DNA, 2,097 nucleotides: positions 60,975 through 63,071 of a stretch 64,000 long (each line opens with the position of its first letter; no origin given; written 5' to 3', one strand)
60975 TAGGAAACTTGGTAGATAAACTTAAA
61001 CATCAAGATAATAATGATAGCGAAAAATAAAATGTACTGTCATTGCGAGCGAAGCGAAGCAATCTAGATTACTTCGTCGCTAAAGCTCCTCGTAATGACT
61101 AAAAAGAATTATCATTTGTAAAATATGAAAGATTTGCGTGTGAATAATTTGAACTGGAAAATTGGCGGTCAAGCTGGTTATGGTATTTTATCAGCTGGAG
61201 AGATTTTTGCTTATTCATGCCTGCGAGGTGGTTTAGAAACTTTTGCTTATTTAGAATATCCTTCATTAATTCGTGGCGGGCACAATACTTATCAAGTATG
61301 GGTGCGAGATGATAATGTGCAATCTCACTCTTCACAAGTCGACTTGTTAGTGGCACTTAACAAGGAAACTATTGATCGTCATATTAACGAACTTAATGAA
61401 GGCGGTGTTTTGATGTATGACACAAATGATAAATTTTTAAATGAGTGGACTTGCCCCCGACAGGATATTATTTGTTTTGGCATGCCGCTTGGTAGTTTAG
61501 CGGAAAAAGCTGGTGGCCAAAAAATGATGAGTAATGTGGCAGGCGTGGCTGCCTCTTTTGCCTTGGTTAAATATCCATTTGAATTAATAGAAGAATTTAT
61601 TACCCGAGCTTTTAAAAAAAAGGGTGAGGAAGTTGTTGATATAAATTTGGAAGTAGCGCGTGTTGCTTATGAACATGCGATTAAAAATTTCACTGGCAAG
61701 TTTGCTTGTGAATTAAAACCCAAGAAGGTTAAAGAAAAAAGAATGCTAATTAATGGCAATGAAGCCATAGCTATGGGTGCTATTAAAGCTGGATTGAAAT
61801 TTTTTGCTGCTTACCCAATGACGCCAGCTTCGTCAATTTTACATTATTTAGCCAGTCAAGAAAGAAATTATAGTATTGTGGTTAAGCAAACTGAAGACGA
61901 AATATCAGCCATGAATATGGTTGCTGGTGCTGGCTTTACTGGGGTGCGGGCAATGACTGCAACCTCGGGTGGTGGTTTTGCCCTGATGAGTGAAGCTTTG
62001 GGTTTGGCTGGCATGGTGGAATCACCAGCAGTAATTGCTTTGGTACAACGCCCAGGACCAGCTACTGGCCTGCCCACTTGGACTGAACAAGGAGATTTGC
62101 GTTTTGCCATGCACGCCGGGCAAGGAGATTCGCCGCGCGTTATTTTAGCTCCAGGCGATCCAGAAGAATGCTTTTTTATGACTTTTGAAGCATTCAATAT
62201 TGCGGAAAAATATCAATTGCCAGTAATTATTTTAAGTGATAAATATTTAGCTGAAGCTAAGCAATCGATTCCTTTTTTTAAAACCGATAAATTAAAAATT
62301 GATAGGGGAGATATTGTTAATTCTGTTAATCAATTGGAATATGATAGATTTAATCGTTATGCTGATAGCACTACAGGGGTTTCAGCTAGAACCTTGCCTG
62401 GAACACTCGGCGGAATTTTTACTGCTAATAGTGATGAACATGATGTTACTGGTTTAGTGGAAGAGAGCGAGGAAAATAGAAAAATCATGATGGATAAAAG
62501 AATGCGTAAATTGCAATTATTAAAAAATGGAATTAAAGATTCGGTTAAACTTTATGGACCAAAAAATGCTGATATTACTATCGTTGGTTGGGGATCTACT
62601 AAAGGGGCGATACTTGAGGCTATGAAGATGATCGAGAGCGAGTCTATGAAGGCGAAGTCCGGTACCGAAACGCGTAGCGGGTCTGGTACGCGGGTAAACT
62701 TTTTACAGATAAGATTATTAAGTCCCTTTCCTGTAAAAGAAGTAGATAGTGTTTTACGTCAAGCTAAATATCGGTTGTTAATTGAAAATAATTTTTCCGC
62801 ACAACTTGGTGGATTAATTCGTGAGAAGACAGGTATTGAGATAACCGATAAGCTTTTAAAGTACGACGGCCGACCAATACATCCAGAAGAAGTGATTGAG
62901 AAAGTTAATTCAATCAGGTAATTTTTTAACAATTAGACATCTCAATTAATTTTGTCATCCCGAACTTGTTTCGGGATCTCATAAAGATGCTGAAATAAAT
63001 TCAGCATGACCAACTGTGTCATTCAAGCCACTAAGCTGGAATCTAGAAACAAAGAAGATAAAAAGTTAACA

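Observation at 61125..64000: POR gamma-alpha fusion gene without an adjacent beta subunit; a GC-rich AbiEii-type TA-like module sits where porB would be expected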

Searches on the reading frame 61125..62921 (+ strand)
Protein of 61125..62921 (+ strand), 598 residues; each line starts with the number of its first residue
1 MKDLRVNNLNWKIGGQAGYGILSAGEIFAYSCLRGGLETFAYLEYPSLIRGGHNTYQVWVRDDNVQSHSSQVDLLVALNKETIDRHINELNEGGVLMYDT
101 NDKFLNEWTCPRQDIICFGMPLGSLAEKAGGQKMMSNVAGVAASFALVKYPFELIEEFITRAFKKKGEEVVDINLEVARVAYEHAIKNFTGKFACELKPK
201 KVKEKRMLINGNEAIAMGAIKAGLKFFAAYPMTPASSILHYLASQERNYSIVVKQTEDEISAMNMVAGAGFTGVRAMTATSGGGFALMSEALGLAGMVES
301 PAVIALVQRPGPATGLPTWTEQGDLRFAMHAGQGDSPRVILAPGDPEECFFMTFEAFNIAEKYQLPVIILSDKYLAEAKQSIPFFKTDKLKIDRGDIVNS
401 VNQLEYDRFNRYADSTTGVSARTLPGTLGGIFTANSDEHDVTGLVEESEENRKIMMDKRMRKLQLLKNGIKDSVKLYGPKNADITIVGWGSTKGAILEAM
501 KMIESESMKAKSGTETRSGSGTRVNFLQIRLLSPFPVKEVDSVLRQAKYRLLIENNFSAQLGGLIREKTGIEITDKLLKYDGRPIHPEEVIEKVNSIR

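Call 7: search_protein_families(library=pfam, proteins=[window:61125-62921:+], max_evalue=0.1)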
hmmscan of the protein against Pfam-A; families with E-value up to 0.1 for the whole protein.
window:61125-62921:+ (598 aa): 4 families
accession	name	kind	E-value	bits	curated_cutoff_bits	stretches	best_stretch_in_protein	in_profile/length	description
PF01855.24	POR_N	-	4.3e-57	193.9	27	1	218-390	2-173/231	Pyruvate flavodoxin/ferredoxin oxidoreductase, thiamine diP-bdg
PF01558.24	POR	-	4.3e-34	118.6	27.4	1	17-183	1-173/173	Pyruvate ferredoxin/flavodoxin oxidoreductase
PF17147.9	PFOR_II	-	3.7e-05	24.5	27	1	510-568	15-73/102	Pyruvate:ferredoxin oxidoreductase core domain II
PF17816.7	PDZ_4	-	0.089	13.5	23.1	0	567-595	27-53/114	PDZ domain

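Call 8: search_protein_families(library=ncbifam, proteins=[window:61125-62921:+], max_evalue=0.1)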
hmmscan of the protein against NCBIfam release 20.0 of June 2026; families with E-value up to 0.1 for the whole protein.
window:61125-62921:+ (598 aa): 17 families
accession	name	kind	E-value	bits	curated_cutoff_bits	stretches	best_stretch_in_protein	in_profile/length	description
TIGR03710.1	OAFO_sf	subfamily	2.9e-195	650.1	482.75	1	9-594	2-561/561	2-oxoacid:acceptor oxidoreductase subunit alpha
NF041170.1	Oxoac_fdxalpha_Archa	equivalog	4.2e-152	507.7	800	2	133-597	166-622/636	2-oxoacid:ferredoxin oxidoreductase subunit alpha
NF006412.0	PRK08659.1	equivalog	4.3e-75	253.3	411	1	204-596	3-375/378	2-oxoacid:acceptor oxidoreductase subunit alpha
NF007206.0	PRK09627.1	equivalog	4.8e-57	193.6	579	1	207-596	4-374/375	2-oxoglutarate synthase subunit alpha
NF005507.0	PRK07119.1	subfamily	3.4e-47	161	399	1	204-389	2-187/352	3-methyl-2-oxobutanoate dehydrogenase subunit VorB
NF040682.1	PorA_Arch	equivalog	5.2e-23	81.6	550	1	206-574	3-339/387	pyruvate synthase subunit PorA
NF006232.0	PRK08366.1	equivalog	4.1e-21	75.1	646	1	203-571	4-340/394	2-ketoisovalerate ferredoxin oxidoreductase subunit alpha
NF007201.0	PRK09622.1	equivalog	6.2e-20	71.5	590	1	208-377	12-179/405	2-oxoacid:ferredoxin oxidoreductase subunit alpha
TIGR03336.1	IOR_alpha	equivalog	6.7e-19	67.6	650.9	1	206-381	2-171/595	indolepyruvate ferredoxin oxidoreductase subunit alpha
NF006233.0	PRK08367.1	equivalog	1.9e-17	63.2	625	1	206-568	4-334/394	pyruvate ferredoxin oxidoreductase subunit alpha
NF045764.1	PhenlGlyoxDHPadG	equivalog_domain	1.6e-16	59.8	700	1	206-549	2-321/398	NADH-dependent phenylglyoxylate dehydrogenase subunit alpha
NF006211.0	PRK08338.1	equivalog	2e-10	40.5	239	1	12-186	4-169/170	2-oxoacid:ferredoxin oxidoreductase subunit gamma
NF006323.0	PRK08537.1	equivalog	4.1e-07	29.5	235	1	12-162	6-158/181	2-oxoacid:ferredoxin oxidoreductase subunit gamma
NF006275.0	PRK08441.1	equivalog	5.5e-07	29.3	216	1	12-149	6-144/185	2-oxoglutarate-acceptor oxidoreductase subunit OorC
NF005324.0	PRK06853.1-4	equivalog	3e-06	27.2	222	1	15-185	9-189/196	indolepyruvate oxidoreductase subunit beta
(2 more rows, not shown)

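Call 9: find_encoding_contigs(protein=window:61125-62921:+, flank=10000, max_places=10)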
Protein window:61125-62921:+ (598 aa): no gene with exactly this product is on record in the collection.

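Call 13: find_related_loci(query=window:61125-62921:+, collection=genome_contigs, flank=10000)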
Query window:61125-62921:+ (598 aa) in genome_contigs; peptide patterns used: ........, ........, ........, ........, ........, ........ (x = any residue, [..] = any of these).
97 stretches matched a pattern; 72 encode a relative of the query (tblastn E <= 1e-3); 71 distinct loci.
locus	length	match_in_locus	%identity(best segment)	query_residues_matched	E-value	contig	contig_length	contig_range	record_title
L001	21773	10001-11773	70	5-594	0e+0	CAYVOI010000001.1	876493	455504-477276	MAG TPA_asm: uncultured Gammaproteobacteria bacterium isolate SRP273308_co1_307 genome assembly, contig: NODE_2_length_8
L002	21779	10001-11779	71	5-597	0e+0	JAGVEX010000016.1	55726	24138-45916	MAG: bacterium isolate DeMMO2_23 c_000000017540, whole genome shotgun sequence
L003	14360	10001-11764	67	4-596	0e+0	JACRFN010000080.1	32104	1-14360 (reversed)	MAG: Candidatus Kerfeldbacteria bacterium isolate NC_groundwater_1726_Pr3_B-0.1um_50_13 SR-2_scaffold_141_2171943, whole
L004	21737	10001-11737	68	4-596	0e+0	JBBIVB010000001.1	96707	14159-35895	MAG: Candidatus Veblenbacteria bacterium isolate PBS170224_bin_67 NODE_25_length_96707_cov_5.155010, whole genome shotgu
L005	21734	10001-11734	63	7-598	0e+0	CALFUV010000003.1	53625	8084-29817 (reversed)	MAG: uncultured Patescibacteria group bacterium isolate N1_Bin_MAXBIN__110_sub_1 genome assembly, contig: c_000002514377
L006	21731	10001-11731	62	5-595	0e+0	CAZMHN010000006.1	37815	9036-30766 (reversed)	MAG TPA_asm: uncultured Gammaproteobacteria bacterium isolate binchicken_co66_121 genome assembly, contig: NODE_1861_len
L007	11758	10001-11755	81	5-596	0e+0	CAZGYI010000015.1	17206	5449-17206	MAG TPA_asm: uncultured Gammaproteobacteria bacterium isolate SRP257756_co1_27 genome assembly, contig: NODE_2828_length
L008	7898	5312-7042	48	6-597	2e-170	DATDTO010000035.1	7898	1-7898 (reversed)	MAG TPA_asm: archaeon isolate SMAG_U8033 k141_1611768, whole genome shotgun sequence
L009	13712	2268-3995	43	4-597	3e-156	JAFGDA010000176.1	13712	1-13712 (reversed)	MAG: Actinomycetota bacterium isolate Zod_Metabat.1146 k87_10920895, whole genome shotgun sequence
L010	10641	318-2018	43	8-594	5e-154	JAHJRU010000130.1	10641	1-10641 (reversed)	MAG: Chloroflexota bacterium isolate OS_PC_MetaG.mb.164 OS_PC_MetaG.mb.164_k141_412728, whole genome shotgun sequence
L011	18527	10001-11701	43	9-598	9e-153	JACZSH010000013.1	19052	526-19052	MAG: Chloroflexota bacterium isolate B10T3L11 B10T3L11_NODE2576, whole genome shotgun sequence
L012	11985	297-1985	43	9-594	4e-151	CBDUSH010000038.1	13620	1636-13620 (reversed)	MAG TPA_asm: uncultured bacterium isolate SRR22302368_concoct_39 genome assembly, contig: ERZ25747235.1634, whole genome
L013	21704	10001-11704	43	8-595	4e-151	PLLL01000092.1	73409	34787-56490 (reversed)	MAG: Dehalococcoidia bacterium isolate fen_1078 73.20120800_E3X.37_contig_709, whole genome shotgun sequence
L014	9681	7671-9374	42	8-595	3e-150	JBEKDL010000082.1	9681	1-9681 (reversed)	MAG: Dehalococcoidales bacterium isolate SPRUCE 182 SPRUCE_182_82, whole genome shotgun sequence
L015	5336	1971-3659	43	8-590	3e-151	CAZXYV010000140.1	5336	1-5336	MAG TPA_asm: uncultured Dehalococcoidaceae bacterium isolate binchicken_co300_17 genome assembly, contig: NODE_10709_len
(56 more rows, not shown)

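Call 23: find_homologous_proteins(query=L004:11780-12667:+, max_evalue=1e-60)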
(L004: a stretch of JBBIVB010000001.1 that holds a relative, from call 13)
Query L004:11780-12667:+ (295 aa): 7644 proteins with E <= 1e-60 among 8000 candidates; the best 120 are listed.
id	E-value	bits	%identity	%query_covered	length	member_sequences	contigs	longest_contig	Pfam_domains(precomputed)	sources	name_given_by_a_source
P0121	9.1e-203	690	100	100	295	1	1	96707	PF12367.14,PF02775.27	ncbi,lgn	-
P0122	1.5e-182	624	89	100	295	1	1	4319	PF12367.14,PF02775.27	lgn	-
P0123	1.6e-150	519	73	100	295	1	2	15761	PF12367.14,PF02775.27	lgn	-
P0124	7.6e-148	510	72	100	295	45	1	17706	PF12367.14,PF02775.27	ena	-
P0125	8.1e-147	507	69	100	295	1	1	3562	PF12367.14,PF02775.27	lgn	-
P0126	8.1e-147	507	71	100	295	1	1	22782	PF12367.14,PF02775.27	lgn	-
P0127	1.9e-145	502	70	100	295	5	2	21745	PF12367.14,PF02775.27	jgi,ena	-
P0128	3.9e-145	501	70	100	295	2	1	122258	PF12367.14,PF02775.27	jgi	-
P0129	6.3e-145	500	68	100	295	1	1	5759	PF12367.14,PF02775.27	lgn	-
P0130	1.5e-144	499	68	100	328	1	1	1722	PF12367.14,PF02775.27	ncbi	-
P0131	1.6e-144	499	70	100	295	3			PF12367.14,PF02775.27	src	-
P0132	6.0e-144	497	68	100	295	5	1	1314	PF12367.14,PF02775.27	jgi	jgi:2-oxoglutarate ferredoxin oxidoreductase subunit beta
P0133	2.1e-143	495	69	100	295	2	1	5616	PF12367.14,PF02775.27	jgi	jgi:2-oxoglutarate/2-oxoacid ferredoxin oxidoreductase subunit beta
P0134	2.7e-143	495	68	100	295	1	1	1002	PF12367.14,PF02775.27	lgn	-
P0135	9.1e-143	493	70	100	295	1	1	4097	PF12367.14,PF02775.27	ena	-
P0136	1.5e-142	493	69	100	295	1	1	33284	PF12367.14,PF02775.27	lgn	-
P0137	1.5e-142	493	69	100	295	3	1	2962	PF12367.14,PF02775.27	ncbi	-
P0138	1.6e-142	492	70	100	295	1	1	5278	PF12367.14,PF02775.27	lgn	-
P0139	6.3e-142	491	69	100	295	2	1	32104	PF12367.14,PF02775.27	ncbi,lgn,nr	ncbi:MAG: 2-oxoacid:ferredoxin oxidoreductase subunit beta [Candidatus Kerfeldbacteria bacterium]|nr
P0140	5.5e-140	484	68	100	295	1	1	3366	PF12367.14,PF02775.27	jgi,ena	-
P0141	3.7e-138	478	68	100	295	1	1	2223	PF12367.14,PF02775.27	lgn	-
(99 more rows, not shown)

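Call 24: list_cluster_members(proteins=[P0123, P0124, P0125, P0126, P0127, P0128, P0129, P0130, P0131, P0132])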
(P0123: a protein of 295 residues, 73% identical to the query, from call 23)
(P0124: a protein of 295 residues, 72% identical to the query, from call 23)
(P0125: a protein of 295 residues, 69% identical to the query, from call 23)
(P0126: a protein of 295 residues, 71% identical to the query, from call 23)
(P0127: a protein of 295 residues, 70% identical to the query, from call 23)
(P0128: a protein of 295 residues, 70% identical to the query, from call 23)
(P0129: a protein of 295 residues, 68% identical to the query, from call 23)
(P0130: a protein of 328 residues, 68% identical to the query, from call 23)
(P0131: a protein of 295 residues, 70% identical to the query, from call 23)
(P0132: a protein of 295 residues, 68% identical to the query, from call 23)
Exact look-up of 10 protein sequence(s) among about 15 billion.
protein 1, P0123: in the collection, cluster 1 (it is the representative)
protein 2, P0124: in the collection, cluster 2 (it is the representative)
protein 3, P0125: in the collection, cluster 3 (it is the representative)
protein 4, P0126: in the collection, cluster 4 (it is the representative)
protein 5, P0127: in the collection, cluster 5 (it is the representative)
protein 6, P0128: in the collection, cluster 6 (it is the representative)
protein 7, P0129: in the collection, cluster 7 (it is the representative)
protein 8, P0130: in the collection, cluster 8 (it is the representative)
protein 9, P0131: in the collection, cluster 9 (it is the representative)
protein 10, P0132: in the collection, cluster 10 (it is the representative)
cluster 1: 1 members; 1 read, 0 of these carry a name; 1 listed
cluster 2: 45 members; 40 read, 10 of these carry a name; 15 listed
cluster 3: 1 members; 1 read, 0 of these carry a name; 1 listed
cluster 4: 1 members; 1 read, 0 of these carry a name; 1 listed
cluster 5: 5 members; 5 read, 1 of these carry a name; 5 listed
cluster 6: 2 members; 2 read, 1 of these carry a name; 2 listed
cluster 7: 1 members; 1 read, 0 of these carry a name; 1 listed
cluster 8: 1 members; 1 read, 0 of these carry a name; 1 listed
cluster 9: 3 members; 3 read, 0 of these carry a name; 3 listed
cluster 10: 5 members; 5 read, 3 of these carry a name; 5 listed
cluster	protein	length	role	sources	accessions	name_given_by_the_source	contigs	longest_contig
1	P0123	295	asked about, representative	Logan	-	-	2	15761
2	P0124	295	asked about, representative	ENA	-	-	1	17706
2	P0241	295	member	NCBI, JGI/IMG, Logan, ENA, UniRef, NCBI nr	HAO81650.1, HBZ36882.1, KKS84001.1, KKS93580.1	MAG: Pyruvate ferredoxin/flavodoxin oxidoreductase, beta subunit [Parcubacteria group ... | 2-oxoacid ferredoxin oxidoreductase n=4 Tax=Candidatus Vebleniibacteriota TaxID=1817921 ...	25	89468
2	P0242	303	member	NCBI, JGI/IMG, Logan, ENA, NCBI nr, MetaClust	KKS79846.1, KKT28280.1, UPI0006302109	MAG: Pyruvate ferredoxin/flavodoxin oxidoreductase, beta subunit [Parcubacteria group ... | status=active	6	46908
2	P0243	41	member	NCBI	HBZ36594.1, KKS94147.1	MAG TPA: 2-oxoacid:ferredoxin oxidoreductase subunit beta, partial [Candidatus ...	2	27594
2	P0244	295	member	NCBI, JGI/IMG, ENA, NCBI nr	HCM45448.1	MAG TPA: 2-oxoacid ferredoxin oxidoreductase [Candidatus Veblenbacteria bacterium] | 2-oxoacid ferredoxin oxidoreductase [Candidatus Veblenbacteria bacterium]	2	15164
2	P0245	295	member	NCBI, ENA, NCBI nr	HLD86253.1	MAG TPA: 2-oxoacid:ferredoxin oxidoreductase subunit beta [Patescibacteria group ... | 2-oxoacid:ferredoxin oxidoreductase subunit beta [Patescibacteria group bacterium]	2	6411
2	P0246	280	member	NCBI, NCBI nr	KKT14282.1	MAG: Pyruvate ferredoxin/flavodoxin oxidoreductase, beta subunit [Parcubacteria group ...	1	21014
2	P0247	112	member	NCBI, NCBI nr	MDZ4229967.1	MAG: thiamine pyrophosphate-dependent enzyme, partial [Candidatus Veblenbacteria ... | thiamine pyrophosphate-dependent enzyme [Candidatus Veblenbacteria bacterium]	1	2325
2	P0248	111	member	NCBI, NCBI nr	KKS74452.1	MAG: Pyruvate ferredoxin/flavodoxin oxidoreductase, beta subunit [Parcubacteria group ...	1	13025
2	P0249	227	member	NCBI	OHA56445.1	MAG: 2-oxoacid ferredoxin oxidoreductase, partial [Candidatus Veblenbacteria bacterium ...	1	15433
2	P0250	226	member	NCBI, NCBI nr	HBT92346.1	MAG TPA: 2-oxoacid ferredoxin oxidoreductase, partial [Candidatus Veblenbacteria ... | 2-oxoacid ferredoxin oxidoreductase [Candidatus Veblenbacteria bacterium]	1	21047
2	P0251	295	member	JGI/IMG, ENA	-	-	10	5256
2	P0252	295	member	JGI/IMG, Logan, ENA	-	-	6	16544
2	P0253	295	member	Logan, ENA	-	-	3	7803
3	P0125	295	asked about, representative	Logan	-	-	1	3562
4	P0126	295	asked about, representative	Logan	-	-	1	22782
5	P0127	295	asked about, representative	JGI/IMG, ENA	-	-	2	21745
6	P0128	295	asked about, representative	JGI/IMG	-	-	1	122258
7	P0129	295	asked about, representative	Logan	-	-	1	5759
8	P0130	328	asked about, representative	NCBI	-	-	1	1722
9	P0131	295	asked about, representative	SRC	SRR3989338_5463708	-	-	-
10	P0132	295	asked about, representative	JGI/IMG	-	2-oxoglutarate ferredoxin oxidoreductase subunit beta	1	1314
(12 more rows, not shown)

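Call 25: list_cluster_members(proteins=[P0122, P0133, P0134, P0135, P0136, P0137, P0138, P0139, P0140, P0141])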
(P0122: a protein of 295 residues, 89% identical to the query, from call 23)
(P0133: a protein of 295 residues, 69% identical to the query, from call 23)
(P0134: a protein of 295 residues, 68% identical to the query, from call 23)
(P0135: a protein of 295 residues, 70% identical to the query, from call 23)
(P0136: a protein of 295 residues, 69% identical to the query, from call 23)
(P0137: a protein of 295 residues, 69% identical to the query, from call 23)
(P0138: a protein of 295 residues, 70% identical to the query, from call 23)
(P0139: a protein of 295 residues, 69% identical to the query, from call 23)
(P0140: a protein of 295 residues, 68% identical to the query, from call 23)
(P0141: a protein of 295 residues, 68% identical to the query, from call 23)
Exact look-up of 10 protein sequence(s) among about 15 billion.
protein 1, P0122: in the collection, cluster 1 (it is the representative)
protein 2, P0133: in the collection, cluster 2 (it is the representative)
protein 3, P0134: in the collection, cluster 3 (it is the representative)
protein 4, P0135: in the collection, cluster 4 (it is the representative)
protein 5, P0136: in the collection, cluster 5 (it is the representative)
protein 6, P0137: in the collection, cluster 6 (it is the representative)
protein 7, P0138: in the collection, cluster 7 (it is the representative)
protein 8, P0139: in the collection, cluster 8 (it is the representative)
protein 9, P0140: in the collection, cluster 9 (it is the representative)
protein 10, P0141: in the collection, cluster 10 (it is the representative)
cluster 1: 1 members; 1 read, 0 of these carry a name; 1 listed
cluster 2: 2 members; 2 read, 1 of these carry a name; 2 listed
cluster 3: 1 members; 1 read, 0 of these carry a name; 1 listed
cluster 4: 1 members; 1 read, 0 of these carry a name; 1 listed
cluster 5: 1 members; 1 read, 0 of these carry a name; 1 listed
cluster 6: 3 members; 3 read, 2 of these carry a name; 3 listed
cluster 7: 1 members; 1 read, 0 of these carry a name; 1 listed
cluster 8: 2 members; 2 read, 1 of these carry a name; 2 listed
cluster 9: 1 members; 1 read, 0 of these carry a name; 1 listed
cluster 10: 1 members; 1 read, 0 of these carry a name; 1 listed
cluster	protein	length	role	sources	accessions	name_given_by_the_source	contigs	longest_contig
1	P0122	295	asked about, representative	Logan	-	-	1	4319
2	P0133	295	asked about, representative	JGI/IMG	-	2-oxoglutarate/2-oxoacid ferredoxin oxidoreductase subunit beta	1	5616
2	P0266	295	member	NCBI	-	-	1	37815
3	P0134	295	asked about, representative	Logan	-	-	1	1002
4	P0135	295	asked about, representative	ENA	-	-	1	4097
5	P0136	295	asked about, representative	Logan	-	-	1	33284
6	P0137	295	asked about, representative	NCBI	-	-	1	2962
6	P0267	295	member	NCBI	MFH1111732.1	MAG: 2-oxoacid:ferredoxin oxidoreductase subunit beta [Patescibacteria group bacterium]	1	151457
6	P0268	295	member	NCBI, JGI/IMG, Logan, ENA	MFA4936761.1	MAG: 2-oxoacid:ferredoxin oxidoreductase subunit beta [Patescibacteria group bacterium]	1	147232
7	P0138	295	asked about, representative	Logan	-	-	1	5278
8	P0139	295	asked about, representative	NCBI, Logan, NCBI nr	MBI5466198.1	MAG: 2-oxoacid:ferredoxin oxidoreductase subunit beta [Candidatus Kerfeldbacteria ... | 2-oxoacid:ferredoxin oxidoreductase subunit beta [Candidatus Kerfeldbacteria bacterium]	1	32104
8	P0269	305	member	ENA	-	-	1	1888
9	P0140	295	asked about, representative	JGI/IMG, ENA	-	-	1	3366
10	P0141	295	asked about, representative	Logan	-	-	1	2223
